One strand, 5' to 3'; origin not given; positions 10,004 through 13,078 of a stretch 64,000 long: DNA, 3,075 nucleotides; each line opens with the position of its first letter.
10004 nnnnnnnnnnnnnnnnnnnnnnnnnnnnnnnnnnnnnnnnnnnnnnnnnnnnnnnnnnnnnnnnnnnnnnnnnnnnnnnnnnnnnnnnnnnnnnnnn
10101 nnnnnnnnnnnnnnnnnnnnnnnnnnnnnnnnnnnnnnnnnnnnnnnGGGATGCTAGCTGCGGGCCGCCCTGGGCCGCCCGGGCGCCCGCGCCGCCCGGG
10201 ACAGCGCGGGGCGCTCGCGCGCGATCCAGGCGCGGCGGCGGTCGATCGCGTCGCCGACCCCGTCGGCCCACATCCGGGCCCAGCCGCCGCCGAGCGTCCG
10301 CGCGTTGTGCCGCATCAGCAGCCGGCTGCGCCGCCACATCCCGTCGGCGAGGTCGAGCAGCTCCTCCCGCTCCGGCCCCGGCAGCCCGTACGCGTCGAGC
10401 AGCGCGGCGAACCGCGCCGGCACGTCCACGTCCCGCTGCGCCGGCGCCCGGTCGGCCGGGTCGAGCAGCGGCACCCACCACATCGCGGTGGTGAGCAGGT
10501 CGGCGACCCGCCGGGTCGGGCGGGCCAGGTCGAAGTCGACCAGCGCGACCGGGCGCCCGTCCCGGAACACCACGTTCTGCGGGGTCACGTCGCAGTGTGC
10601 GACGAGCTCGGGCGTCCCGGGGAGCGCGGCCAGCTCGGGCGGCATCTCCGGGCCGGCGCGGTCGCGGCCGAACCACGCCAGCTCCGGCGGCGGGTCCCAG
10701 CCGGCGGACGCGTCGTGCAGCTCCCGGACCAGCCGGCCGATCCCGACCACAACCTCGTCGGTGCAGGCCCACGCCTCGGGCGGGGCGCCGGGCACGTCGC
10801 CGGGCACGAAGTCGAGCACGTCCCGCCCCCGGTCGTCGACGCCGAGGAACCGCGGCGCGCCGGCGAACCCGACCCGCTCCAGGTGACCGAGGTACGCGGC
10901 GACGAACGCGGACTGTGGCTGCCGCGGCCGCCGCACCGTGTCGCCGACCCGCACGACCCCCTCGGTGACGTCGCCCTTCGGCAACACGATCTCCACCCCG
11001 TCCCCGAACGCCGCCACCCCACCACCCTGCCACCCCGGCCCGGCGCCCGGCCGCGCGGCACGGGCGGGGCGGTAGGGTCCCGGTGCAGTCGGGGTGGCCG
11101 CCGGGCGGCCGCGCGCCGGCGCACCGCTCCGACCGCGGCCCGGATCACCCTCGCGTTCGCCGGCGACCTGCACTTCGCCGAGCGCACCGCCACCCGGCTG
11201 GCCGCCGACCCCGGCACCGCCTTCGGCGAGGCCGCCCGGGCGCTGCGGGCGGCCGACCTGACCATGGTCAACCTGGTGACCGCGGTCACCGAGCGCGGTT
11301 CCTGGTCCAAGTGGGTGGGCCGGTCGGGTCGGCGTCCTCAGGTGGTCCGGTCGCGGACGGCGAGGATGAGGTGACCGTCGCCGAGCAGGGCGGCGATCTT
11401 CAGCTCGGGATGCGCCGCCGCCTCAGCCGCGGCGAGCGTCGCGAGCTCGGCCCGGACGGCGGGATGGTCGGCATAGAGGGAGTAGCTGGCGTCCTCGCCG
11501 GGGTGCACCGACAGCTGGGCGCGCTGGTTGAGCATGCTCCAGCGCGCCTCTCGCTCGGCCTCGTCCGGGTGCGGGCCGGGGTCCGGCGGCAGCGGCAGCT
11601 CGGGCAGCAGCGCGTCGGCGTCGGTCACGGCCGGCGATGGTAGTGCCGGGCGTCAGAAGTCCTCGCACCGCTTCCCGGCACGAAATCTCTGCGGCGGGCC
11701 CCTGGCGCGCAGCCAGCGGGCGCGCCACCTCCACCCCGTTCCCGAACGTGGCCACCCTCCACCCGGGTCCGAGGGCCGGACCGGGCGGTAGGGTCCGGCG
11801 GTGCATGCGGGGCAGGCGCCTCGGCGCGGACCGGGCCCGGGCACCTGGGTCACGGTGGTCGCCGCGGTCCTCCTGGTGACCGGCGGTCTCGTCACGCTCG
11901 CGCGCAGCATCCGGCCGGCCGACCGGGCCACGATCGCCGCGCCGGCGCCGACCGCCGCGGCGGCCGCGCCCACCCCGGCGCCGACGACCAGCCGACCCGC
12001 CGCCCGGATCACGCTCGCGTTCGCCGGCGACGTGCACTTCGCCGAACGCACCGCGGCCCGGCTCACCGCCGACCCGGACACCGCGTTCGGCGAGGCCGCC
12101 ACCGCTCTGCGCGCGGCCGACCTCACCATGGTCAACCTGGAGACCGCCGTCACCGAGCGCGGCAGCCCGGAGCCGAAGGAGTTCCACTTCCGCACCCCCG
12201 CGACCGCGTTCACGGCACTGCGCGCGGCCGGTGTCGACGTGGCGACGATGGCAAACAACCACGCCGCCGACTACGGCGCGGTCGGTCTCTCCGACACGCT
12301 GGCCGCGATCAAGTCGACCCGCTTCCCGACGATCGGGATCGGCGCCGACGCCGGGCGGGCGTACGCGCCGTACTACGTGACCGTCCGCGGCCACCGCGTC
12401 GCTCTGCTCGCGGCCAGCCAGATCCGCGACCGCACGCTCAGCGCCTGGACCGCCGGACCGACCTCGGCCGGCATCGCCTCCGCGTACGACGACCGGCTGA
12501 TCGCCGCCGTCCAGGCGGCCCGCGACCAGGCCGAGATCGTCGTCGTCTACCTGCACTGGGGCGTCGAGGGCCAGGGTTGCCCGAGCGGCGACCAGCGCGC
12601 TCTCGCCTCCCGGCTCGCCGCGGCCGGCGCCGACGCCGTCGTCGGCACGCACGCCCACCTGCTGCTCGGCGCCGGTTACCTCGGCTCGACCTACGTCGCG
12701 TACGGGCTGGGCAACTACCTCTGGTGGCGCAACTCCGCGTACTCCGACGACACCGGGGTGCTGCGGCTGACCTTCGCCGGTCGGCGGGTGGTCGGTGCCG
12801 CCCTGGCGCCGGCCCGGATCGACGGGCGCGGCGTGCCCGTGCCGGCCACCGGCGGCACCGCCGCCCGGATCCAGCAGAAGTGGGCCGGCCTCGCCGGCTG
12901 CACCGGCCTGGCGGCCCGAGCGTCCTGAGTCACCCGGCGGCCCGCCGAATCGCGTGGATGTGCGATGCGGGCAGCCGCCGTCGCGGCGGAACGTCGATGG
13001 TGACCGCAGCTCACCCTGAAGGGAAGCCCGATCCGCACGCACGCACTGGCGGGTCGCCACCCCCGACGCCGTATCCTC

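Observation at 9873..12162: Decayed tandem segmental duplication after coaE, leaving two live copies of a 95-aa gene, a capA fragment and a phosphotransferase scar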

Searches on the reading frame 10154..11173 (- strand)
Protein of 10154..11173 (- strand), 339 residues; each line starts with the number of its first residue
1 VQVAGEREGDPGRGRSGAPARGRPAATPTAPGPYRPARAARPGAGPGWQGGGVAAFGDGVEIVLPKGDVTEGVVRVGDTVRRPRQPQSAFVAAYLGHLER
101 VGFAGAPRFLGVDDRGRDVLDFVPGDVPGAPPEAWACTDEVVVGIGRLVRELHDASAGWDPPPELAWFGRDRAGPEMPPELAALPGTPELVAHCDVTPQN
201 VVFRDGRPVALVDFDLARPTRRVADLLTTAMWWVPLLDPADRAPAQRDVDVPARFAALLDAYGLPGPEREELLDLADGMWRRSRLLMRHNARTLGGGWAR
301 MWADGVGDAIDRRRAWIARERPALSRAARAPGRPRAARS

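Call 6: search_protein_families(library=ncbifam, proteins=[window:10154-11173:-], max_evalue=0.01)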
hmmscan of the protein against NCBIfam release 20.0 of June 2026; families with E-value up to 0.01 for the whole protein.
window:10154-11173:- (339 aa): 2 families
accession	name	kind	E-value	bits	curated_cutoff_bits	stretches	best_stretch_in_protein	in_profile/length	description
NF038151.1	lanthi_synth_III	equivalog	0.0028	16.1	575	1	191-224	357-390/833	class III lanthionine synthetase LanKC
TIGR03724.2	arch_bud32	equivalog_domain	0.0082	15.7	125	0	191-225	106-139/193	KEOPS complex kinase/ATPase Bud32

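Call 7: search_protein_families(library=pfam, proteins=[window:10154-11173:-], max_evalue=0.01)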
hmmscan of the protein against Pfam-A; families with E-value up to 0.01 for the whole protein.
window:10154-11173:- (339 aa): 1 family
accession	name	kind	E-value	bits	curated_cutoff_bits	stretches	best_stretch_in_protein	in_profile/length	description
PF01636.29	APH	-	2.8e-09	37.6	23.2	1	85-249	34-229/239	Phosphotransferase enzyme family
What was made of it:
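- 10154..11017 (-): APH-fold kinase (287 aa from the GTG at 11017). It is intact, donor-type, and lies 6 nt upstream of small ORF A. PF01636 2.8e-9 (call 7).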

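Call 42: search_protein_families(library=padloc, proteins=[window:10154-11020:-], max_evalue=0.1)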
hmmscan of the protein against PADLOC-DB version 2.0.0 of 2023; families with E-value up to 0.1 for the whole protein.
window:10154-11020:- (288 aa): 8 families
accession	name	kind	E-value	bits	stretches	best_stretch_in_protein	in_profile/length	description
PDLC04042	PD-T4-6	-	0.00084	17.1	1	140-173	130-163/292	-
PDLC04054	PD-T4-6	-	0.0043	14.5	1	141-178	133-170/347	-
PDLC04044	PD-T4-6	-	0.013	12.6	1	140-170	159-190/372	-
PDLC04053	PD-T4-6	-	0.014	12.9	1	140-169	131-161/311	-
PDLC04056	PD-T4-6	-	0.02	12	1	140-167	128-154/415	-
PDLC04138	mad6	-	0.064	10.1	1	141-168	175-202/659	mads_6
PDLC04046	PD-T4-6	-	0.077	10.1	0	140-177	137-176/427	-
PDLC04063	PD-T4-6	-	0.096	9.4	0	140-177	140-179/564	-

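Call 69: find_homologous_proteins(query=window:10157-11017:-, max_evalue=1e-60)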
Query window:10157-11017:- (287 aa): 1533 proteins with E <= 1e-60 among 8000 candidates; the best 120 are listed.
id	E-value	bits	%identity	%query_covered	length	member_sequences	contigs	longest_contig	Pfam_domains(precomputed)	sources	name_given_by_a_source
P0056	5.1e-170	583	93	96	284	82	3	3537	-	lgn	-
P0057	3.7e-149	515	83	95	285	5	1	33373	PF01636.30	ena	-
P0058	3.7e-146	505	84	95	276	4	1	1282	PF01636.30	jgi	jgi:Ser/Thr protein kinase RdoA (MazF antagonist)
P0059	1.1e-145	503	83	95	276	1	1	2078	PF01636.30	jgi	jgi:Ser/Thr protein kinase RdoA (MazF antagonist)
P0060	3.6e-145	502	83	95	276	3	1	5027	PF01636.30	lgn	-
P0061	5.0e-145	501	83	95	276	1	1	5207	PF01636.30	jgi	jgi:phosphotransferase family enzyme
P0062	5.3e-145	501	84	94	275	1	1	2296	PF01636.30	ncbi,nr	ncbi:MAG TPA: phosphotransferase [Mycobacteriales bacterium]|nr:phosphotransferase [Mycobacteriales 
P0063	6.3e-145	501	84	94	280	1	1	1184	PF01636.30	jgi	jgi:Ser/Thr protein kinase RdoA (MazF antagonist)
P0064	8.6e-145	500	83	95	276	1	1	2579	PF01636.30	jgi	jgi:phosphotransferase family enzyme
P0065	4.5e-143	495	82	95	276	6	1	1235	PF01636.30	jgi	jgi:hypothetical protein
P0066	4.6e-143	495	81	97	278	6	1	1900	PF01636.30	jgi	jgi:Ser/Thr protein kinase RdoA (MazF antagonist)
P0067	7.6e-141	487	82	95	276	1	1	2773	PF01636.30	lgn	-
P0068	9.6e-141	487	78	97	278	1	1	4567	PF01636.30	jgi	jgi:Phosphotransferase enzyme family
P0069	6.8e-140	484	81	95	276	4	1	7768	PF01636.30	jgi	jgi:Ser/Thr protein kinase RdoA (MazF antagonist)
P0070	1.4e-138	480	78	97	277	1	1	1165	-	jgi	jgi:hypothetical protein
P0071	1.7e-135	470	80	95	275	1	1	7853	PF01636.30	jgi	jgi:Phosphotransferase enzyme family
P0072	7.1e-135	468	79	95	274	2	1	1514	PF01636.30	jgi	jgi:Ser/Thr protein kinase RdoA (MazF antagonist)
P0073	8.0e-135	468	77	96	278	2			PF01636.30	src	-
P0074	4.4e-133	462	79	91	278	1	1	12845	PF01636.30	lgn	-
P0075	4.9e-132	458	77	96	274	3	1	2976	PF01636.30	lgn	-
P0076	8.8e-131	454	77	95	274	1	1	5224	PF01636.30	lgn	-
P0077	8.4e-130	451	81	85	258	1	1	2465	PF01636.30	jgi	jgi:Phosphotransferase enzyme family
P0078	5.2e-129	449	76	95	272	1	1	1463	PF01636.30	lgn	-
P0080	2.9e-127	443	77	91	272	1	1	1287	PF01636.30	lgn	-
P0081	7.1e-127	442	75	95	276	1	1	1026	PF01636.30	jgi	jgi:hypothetical protein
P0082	2.0e-125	437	75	92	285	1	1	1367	PF01636.30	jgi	jgi:hypothetical protein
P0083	3.1e-125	436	75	96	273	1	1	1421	PF01636.30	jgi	jgi:phosphotransferase family enzyme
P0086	4.8e-124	432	77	90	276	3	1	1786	PF01636.30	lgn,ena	-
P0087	6.0e-124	432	73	91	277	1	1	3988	PF01636.30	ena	-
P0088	7.8e-124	432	73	96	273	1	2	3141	PF01636.30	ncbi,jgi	jgi:Ser/Thr protein kinase RdoA (MazF antagonist)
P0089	7.4e-123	428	74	91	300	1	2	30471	PF01636.30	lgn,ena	-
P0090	1.3e-121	424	73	94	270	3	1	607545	PF01636.30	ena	-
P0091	8.2e-121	422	71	98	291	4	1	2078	PF01636.30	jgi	jgi:Phosphotransferase enzyme family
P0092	5.6e-120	419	72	95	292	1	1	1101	PF01636.30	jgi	-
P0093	7.9e-120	418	72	95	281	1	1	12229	PF01636.30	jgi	jgi:hypothetical protein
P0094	4.4e-119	416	73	94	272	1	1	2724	PF01636.30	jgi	jgi:Ser/Thr protein kinase RdoA (MazF antagonist)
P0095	1.1e-118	415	72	93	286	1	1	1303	PF01636.30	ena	-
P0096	4.4e-116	406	70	95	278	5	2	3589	PF01636.30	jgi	jgi:Ser/Thr protein kinase RdoA (MazF antagonist)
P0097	5.0e-110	386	70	93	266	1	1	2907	PF01636.30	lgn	-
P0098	6.4e-110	386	71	85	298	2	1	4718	PF01636.30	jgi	jgi:hypothetical protein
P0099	2.0e-103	365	65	93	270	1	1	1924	PF01636.30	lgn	-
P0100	2.1e-103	364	64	93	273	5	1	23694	PF01636.30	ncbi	-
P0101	2.5e-103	364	64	94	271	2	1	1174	PF01636.30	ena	-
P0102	7.7e-103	363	67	93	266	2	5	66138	PF01636.30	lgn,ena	-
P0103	6.5e-98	346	64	89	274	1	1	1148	PF01636.30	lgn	-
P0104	3.5e-96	341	60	95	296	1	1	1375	PF01636.30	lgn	-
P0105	4.6e-96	340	60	95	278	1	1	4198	PF01636.30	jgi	jgi:Ser/Thr protein kinase RdoA (MazF antagonist)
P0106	2.3e-93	331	63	89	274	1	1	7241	PF01636.30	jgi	jgi:hypothetical protein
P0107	7.3e-93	330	60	94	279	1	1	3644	PF01636.30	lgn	-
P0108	1.5e-92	329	60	93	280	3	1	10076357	PF01636.30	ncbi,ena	-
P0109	1.5e-92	329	61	93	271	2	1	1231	PF01636.30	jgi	jgi:Ser/Thr protein kinase RdoA (MazF antagonist)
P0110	1.5e-92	329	59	96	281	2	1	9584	PF01636.30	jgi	jgi:Ser/Thr protein kinase RdoA (MazF antagonist)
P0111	5.9e-92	327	61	94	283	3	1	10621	PF01636.30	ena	-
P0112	4.0e-91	324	57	93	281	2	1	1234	PF01636.30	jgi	jgi:Ser/Thr protein kinase RdoA (MazF antagonist)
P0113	5.9e-91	324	61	95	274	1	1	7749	PF01636.30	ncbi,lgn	-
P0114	6.6e-91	323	60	93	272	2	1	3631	PF01636.30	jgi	jgi:hypothetical protein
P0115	6.7e-91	323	60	96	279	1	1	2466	PF01636.30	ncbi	-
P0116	7.1e-91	323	56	94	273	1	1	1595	PF01636.30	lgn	-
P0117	2.2e-90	322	61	93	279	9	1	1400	PF01636.30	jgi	jgi:aminoglycoside phosphotransferase (APT) family kinase protein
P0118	6.4e-90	320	80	63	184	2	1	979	PF01636.30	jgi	-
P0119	9.3e-90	320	59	94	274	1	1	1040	PF01636.30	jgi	jgi:hypothetical protein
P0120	1.4e-89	319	59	92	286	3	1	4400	PF01636.30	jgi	jgi:Ser/Thr protein kinase RdoA (MazF antagonist)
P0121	2.5e-89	318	62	91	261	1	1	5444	PF01636.30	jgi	jgi:Phosphotransferase enzyme family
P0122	2.6e-89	318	57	95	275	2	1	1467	PF01636.30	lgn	-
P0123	2.8e-89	318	59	96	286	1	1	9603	PF01636.30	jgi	jgi:Ser/Thr protein kinase RdoA (MazF antagonist)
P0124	5.4e-89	317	60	90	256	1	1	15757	PF01636.30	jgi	jgi:Ser/Thr protein kinase RdoA (MazF antagonist)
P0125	7.4e-89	317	59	90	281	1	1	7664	PF01636.30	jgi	jgi:Ser/Thr protein kinase RdoA (MazF antagonist)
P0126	9.5e-89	316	55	95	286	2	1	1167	PF01636.30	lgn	-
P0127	1.4e-88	316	60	93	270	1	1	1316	PF01636.30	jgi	jgi:hypothetical protein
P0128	2.0e-88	315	59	94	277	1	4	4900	PF01636.30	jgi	jgi:Ser/Thr protein kinase RdoA (MazF antagonist)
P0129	7.1e-88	313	59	97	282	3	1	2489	PF01636.30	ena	-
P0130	1.1e-87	313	58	94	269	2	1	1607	PF01636.30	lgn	-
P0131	1.3e-87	313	58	91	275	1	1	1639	PF01636.30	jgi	-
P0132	2.1e-87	312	57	93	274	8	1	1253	PF01636.30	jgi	jgi:hypothetical protein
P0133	2.1e-87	312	59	95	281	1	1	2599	PF01636.30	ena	-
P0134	3.3e-87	311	55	95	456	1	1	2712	PF13302.14,PF00583.32,PF01636.30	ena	-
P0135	4.5e-87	311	59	93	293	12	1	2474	PF01636.30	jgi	jgi:hypothetical protein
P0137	7.9e-87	310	56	94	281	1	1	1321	PF01636.30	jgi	jgi:Ser/Thr protein kinase RdoA (MazF antagonist)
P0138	8.2e-87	310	58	95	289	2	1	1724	PF01636.30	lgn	-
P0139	8.8e-87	310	58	93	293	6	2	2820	PF01636.30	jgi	jgi:hypothetical protein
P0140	1.0e-86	310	57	94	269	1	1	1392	PF01636.30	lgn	-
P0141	1.1e-86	310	56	93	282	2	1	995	PF01636.30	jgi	jgi:hypothetical protein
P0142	1.3e-86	309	59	95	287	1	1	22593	PF01636.30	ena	-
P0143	1.5e-86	309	59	94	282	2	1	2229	PF01636.30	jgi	jgi:hypothetical protein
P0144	1.5e-86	309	57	94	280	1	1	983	PF01636.30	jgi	jgi:Ser/Thr protein kinase RdoA (MazF antagonist)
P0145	2.1e-86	309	58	93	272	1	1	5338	PF01636.30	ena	-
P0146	2.1e-86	309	58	94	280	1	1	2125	PF01636.30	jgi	jgi:Ser/Thr protein kinase RdoA (MazF antagonist)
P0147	2.2e-86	309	55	96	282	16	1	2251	PF01636.30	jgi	jgi:hypothetical protein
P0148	2.3e-86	308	56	97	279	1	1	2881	PF01636.30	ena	-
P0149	3.0e-86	308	59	93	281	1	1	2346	PF01636.30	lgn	-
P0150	3.5e-86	308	58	90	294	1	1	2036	PF01636.30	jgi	jgi:Phosphotransferase enzyme family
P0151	6.6e-86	307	59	93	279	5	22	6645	PF01636.30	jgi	jgi:hypothetical protein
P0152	8.0e-86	307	57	95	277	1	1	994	PF01636.30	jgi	jgi:hypothetical protein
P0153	9.0e-86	307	58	94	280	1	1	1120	PF01636.30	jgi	jgi:hypothetical protein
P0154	1.4e-85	306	58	92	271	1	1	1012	PF01636.30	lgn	-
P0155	1.4e-85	306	56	94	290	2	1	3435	PF01636.30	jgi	jgi:hypothetical protein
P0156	1.7e-85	306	60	89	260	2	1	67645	PF01636.30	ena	-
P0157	2.1e-85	305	59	94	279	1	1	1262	PF01636.30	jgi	jgi:hypothetical protein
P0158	2.4e-85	305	54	97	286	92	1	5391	PF01636.30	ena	-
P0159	3.2e-85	305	58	94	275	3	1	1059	PF01636.30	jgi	jgi:Ser/Thr protein kinase RdoA (MazF antagonist)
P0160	3.4e-85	305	57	94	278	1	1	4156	PF01636.30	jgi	jgi:hypothetical protein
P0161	3.5e-85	305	57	94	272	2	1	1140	PF01636.30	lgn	-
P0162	6.4e-85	304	56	94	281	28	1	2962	PF01636.30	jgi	jgi:hypothetical protein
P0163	8.2e-85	303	60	95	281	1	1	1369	PF01636.30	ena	-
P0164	1.0e-84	303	57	93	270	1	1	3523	PF01636.30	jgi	jgi:Phosphotransferase enzyme family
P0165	1.7e-84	302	59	93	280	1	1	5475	PF01636.30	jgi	jgi:Ser/Thr protein kinase RdoA (MazF antagonist)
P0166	2.0e-84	302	54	96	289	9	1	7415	PF01636.30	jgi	jgi:hypothetical protein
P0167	3.9e-84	301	53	98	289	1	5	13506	PF01636.30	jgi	jgi:Phosphotransferase enzyme family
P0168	6.9e-84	300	55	98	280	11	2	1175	PF01636.30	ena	-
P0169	7.3e-84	300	56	94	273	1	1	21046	PF01636.30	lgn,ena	-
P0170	8.4e-84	300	58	89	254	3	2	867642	PF01636.30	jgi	jgi:aminoglycoside phosphotransferase (APT) family kinase protein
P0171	8.7e-84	300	58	94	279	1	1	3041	PF01636.30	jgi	jgi:phosphotransferase family enzyme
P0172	1.5e-83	299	57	93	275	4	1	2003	PF01636.30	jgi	jgi:Ser/Thr protein kinase RdoA (MazF antagonist)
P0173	1.5e-83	299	56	93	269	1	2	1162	PF01636.30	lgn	-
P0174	1.6e-83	299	55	95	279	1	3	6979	PF01636.30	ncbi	-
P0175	1.7e-83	299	58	96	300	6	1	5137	PF01636.30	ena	-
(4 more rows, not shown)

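Call 70: find_encoding_contigs(protein=P0056, flank=4000, max_places=6)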
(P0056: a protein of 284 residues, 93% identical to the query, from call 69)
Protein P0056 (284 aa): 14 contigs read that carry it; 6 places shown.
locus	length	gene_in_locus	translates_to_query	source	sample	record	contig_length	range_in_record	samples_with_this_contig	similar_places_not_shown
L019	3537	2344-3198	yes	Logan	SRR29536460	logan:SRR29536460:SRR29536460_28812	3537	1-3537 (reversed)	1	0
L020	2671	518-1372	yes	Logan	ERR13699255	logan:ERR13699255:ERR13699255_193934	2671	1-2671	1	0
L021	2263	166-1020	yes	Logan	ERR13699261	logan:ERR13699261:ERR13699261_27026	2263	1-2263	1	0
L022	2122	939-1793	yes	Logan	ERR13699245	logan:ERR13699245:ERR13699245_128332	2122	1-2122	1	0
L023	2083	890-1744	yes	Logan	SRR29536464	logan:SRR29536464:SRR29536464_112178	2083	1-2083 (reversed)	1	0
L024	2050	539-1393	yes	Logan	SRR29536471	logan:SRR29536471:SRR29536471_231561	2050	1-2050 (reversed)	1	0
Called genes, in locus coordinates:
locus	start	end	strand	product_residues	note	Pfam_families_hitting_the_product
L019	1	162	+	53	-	?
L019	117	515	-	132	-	-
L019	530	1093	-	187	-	PF03640:Lipoprotein_15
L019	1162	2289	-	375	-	PF09587:PGA_cap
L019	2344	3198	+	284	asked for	-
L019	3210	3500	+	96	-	-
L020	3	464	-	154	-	?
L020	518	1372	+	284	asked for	-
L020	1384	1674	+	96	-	-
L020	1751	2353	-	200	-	PF01121:CoaE, PF13238:AAA_18 (weak), PF13671:AAA_33 (faint)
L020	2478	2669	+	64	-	?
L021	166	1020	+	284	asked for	-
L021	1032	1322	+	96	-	-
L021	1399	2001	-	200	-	PF01121:CoaE, PF13238:AAA_18 (weak), PF13671:AAA_33 (faint)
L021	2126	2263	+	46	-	?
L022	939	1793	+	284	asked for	-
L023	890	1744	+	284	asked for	-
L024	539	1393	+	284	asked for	-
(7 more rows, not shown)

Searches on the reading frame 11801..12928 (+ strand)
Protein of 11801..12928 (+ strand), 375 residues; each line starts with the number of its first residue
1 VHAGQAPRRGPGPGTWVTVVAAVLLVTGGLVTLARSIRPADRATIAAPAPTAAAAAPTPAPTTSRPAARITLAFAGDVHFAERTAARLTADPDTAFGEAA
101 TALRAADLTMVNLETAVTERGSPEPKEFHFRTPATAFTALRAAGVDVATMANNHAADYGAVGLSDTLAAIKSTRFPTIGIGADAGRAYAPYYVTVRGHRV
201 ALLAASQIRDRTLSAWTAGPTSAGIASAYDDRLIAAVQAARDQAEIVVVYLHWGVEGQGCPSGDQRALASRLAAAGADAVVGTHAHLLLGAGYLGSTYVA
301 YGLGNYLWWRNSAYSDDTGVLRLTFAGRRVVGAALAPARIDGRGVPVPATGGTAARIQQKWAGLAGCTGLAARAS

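Call 6: search_protein_families(library=ncbifam, proteins=[window:11801-12928:+], max_evalue=0.01)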
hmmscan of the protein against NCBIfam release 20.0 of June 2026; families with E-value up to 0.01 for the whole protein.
window:11801-12928:+ (375 aa): 1 family
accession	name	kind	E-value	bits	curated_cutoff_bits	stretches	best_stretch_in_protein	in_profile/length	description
NF038314.1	epimerase_MslH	equivalog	8.3e-20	70.6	700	2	68-207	2-141/439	lasso peptide C-terminal Trp epimerase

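Call 7: search_protein_families(library=pfam, proteins=[window:11801-12928:+], max_evalue=0.01)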
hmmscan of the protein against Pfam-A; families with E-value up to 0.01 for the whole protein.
window:11801-12928:+ (375 aa): 1 family
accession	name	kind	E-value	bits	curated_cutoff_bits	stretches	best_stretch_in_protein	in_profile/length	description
PF09587.15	PGA_cap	-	8.3e-68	229.1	27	1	71-307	1-252/255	Bacterial capsule synthesis protein PGA_cap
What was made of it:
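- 11801..12928 (+): capA (375 aa), resident and intact. PGA_cap 8.3e-68 (call 7).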

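Call 42: search_protein_families(library=padloc, proteins=[window:11801-12928:+], max_evalue=0.1)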
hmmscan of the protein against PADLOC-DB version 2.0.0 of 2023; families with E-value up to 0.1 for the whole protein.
window:11801-12928:+ (375 aa): 0 families
